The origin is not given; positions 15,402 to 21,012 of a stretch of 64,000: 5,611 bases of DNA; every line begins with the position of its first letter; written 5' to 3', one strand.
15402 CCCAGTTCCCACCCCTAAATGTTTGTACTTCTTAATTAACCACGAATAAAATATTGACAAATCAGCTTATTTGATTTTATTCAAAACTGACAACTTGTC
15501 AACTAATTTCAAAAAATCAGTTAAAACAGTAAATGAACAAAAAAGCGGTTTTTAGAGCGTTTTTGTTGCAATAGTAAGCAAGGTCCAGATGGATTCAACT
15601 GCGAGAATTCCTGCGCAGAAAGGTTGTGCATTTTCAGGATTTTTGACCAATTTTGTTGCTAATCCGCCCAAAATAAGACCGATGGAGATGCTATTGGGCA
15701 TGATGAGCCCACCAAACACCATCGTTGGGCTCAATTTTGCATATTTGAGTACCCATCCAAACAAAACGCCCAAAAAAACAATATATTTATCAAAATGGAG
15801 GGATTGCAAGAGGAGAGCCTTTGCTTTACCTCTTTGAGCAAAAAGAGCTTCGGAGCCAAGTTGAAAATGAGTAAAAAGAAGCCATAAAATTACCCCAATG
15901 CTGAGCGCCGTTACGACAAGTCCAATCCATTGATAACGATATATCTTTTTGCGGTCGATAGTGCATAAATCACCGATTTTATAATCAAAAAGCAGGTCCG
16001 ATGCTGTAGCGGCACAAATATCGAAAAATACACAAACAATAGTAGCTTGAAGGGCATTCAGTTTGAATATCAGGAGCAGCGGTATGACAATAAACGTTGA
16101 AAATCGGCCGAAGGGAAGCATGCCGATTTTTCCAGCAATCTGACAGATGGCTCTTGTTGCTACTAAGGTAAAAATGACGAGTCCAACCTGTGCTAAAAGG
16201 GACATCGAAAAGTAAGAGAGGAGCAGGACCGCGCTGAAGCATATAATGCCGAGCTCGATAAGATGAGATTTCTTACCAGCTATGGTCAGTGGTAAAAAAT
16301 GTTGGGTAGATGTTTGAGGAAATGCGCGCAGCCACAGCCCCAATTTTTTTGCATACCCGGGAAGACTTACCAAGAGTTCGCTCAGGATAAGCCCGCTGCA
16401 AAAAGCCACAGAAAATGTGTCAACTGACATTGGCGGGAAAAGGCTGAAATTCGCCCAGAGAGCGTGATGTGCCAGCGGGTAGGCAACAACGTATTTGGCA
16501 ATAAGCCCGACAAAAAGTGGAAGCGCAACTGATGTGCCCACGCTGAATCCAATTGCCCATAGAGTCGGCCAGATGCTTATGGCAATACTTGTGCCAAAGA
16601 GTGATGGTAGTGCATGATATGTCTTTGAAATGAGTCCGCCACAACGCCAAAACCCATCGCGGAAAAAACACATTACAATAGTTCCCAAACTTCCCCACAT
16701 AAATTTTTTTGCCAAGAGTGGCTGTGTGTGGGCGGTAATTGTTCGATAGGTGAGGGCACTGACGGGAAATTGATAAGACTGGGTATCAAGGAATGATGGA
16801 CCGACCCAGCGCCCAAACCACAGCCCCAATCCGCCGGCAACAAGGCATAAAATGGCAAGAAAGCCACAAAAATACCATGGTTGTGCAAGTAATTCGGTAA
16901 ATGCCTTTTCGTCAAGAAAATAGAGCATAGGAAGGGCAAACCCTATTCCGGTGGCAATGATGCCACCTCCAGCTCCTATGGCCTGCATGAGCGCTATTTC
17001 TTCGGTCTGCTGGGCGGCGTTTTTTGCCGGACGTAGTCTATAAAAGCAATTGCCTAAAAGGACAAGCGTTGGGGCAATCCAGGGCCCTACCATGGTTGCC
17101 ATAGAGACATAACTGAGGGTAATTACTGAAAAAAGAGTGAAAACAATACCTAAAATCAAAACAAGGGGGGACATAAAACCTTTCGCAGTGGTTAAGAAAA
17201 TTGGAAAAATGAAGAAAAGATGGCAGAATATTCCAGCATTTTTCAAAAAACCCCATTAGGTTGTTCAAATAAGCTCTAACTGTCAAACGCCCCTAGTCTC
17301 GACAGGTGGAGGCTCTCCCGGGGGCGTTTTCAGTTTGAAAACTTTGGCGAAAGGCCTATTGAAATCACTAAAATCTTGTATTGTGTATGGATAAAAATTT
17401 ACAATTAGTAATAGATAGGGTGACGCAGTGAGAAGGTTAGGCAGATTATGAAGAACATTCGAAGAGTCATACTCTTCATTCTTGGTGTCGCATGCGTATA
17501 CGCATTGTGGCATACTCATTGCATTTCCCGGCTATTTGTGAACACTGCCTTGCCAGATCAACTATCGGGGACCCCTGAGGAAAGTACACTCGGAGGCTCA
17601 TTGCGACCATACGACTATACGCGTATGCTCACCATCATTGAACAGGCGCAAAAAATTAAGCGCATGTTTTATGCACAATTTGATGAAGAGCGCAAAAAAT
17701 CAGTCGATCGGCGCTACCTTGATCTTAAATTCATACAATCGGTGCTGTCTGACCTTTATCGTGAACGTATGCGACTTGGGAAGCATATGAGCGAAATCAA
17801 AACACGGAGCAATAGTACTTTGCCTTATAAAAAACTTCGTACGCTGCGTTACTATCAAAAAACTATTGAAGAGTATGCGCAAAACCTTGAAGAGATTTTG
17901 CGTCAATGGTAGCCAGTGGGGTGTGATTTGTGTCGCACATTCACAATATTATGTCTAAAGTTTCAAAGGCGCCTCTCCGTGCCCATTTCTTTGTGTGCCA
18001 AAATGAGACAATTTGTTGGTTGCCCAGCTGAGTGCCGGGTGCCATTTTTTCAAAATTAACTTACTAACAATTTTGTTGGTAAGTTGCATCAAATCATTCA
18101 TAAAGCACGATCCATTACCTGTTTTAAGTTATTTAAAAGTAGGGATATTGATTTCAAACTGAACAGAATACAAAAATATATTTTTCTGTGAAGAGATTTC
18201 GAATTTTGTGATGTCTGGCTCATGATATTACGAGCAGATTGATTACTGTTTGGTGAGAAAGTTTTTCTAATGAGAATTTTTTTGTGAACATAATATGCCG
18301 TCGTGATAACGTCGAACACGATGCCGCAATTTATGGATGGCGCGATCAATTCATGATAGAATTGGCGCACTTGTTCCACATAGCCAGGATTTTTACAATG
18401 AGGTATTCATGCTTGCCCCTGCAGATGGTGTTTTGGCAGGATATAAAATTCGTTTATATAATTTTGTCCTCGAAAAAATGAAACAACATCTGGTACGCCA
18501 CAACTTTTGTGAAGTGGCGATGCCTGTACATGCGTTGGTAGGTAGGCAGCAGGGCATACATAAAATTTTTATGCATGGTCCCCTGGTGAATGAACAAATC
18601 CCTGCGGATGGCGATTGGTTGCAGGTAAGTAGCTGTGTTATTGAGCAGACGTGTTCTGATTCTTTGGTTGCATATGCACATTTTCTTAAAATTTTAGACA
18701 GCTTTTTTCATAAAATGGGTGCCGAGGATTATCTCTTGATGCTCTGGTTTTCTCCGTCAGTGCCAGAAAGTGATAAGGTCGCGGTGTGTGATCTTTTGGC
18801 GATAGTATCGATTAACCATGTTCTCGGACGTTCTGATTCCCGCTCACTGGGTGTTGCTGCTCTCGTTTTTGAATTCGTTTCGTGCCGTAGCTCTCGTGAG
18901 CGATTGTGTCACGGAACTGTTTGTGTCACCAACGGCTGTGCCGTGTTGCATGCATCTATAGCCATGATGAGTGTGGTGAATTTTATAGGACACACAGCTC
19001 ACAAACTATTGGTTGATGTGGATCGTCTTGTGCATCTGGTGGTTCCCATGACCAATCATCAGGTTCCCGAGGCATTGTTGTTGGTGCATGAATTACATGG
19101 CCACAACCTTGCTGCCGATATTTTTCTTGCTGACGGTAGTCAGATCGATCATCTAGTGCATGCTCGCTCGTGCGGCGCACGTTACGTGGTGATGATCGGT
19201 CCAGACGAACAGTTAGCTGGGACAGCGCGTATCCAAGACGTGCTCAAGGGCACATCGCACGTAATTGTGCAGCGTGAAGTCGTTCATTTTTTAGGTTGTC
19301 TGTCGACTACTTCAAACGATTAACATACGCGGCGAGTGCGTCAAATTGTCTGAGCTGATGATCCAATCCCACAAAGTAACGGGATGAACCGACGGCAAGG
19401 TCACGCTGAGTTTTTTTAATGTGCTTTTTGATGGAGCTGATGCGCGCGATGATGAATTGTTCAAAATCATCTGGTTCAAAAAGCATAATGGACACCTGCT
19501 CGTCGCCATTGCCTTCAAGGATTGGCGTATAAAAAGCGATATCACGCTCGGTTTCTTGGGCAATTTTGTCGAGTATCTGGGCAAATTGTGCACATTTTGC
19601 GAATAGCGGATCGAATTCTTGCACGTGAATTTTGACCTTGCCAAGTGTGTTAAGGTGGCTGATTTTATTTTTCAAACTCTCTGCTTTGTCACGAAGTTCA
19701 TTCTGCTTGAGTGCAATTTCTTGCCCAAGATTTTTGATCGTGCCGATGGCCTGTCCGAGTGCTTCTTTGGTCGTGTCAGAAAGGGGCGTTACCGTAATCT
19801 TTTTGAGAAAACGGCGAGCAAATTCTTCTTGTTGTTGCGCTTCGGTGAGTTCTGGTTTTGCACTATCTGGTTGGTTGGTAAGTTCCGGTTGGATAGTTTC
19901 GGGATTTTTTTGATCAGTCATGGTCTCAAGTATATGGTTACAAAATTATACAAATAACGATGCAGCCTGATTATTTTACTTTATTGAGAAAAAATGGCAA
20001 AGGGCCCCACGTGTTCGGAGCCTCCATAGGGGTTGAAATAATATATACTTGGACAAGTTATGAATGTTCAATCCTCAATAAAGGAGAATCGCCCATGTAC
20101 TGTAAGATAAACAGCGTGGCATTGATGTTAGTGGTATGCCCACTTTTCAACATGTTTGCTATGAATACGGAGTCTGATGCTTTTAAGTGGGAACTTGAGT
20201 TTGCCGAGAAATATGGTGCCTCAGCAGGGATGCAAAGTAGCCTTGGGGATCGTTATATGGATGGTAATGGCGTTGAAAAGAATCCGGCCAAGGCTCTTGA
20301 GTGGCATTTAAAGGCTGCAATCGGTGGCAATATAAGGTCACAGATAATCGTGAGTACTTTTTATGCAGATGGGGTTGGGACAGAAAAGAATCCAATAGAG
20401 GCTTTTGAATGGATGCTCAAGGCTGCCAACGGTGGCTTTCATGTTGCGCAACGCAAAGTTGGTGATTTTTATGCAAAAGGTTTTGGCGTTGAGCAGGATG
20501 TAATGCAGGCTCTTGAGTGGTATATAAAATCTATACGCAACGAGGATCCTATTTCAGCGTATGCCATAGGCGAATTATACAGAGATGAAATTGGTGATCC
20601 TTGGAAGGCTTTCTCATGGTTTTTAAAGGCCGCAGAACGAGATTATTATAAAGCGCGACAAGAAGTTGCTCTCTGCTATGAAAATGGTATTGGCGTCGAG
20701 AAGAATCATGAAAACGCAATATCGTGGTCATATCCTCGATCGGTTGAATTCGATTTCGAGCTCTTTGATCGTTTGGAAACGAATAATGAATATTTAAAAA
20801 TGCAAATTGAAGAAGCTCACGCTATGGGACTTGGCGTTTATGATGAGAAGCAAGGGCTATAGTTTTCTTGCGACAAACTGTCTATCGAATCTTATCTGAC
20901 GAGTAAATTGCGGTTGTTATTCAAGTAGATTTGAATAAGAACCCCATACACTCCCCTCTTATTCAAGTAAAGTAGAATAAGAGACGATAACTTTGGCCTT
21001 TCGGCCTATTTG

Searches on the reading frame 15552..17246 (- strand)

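Call 43: search_protein_families(library=pfam, proteins=[window:15552-17246:-], max_evalue=0.0001)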
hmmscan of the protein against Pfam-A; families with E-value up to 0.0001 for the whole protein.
window:15552-17246:- (564 aa): 1 family
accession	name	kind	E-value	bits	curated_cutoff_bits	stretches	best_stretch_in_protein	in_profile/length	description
PF03169.20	OPT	-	1.7e-10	40.6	25.8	1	342-536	371-590/623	OPT oligopeptide transporter protein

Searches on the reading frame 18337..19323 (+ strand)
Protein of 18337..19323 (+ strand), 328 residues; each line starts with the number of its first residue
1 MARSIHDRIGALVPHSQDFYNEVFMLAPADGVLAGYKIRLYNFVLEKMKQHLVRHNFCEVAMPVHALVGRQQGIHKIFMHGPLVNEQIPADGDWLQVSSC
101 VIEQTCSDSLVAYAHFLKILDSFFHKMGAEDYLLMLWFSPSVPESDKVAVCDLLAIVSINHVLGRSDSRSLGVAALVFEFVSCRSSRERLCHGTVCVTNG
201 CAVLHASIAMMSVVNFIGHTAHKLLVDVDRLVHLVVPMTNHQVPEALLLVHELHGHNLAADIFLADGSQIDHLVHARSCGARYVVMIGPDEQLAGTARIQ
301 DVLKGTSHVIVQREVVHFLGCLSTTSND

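Call 9: search_protein_families(library=pfam, proteins=[window:18337-19323:+], max_evalue=0.001)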
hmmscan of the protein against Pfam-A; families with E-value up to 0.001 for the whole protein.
window:18337-19323:+ (328 aa): 1 family
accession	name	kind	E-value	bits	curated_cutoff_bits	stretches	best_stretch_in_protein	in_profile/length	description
PF03129.25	HGTP_anticodon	-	0.00068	20.2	21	0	234-316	3-88/94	Anticodon binding domain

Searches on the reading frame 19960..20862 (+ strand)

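Call 9: search_protein_families(library=pfam, proteins=[window:19960-20862:+], max_evalue=0.001)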
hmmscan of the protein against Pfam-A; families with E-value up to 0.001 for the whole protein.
window:19960-20862:+ (300 aa): 1 family
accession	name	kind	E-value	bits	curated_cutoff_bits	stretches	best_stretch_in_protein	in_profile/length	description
PF08238.18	Sel1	-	3.1e-33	113.4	30.7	3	94-124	6-36/36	Sel1 repeat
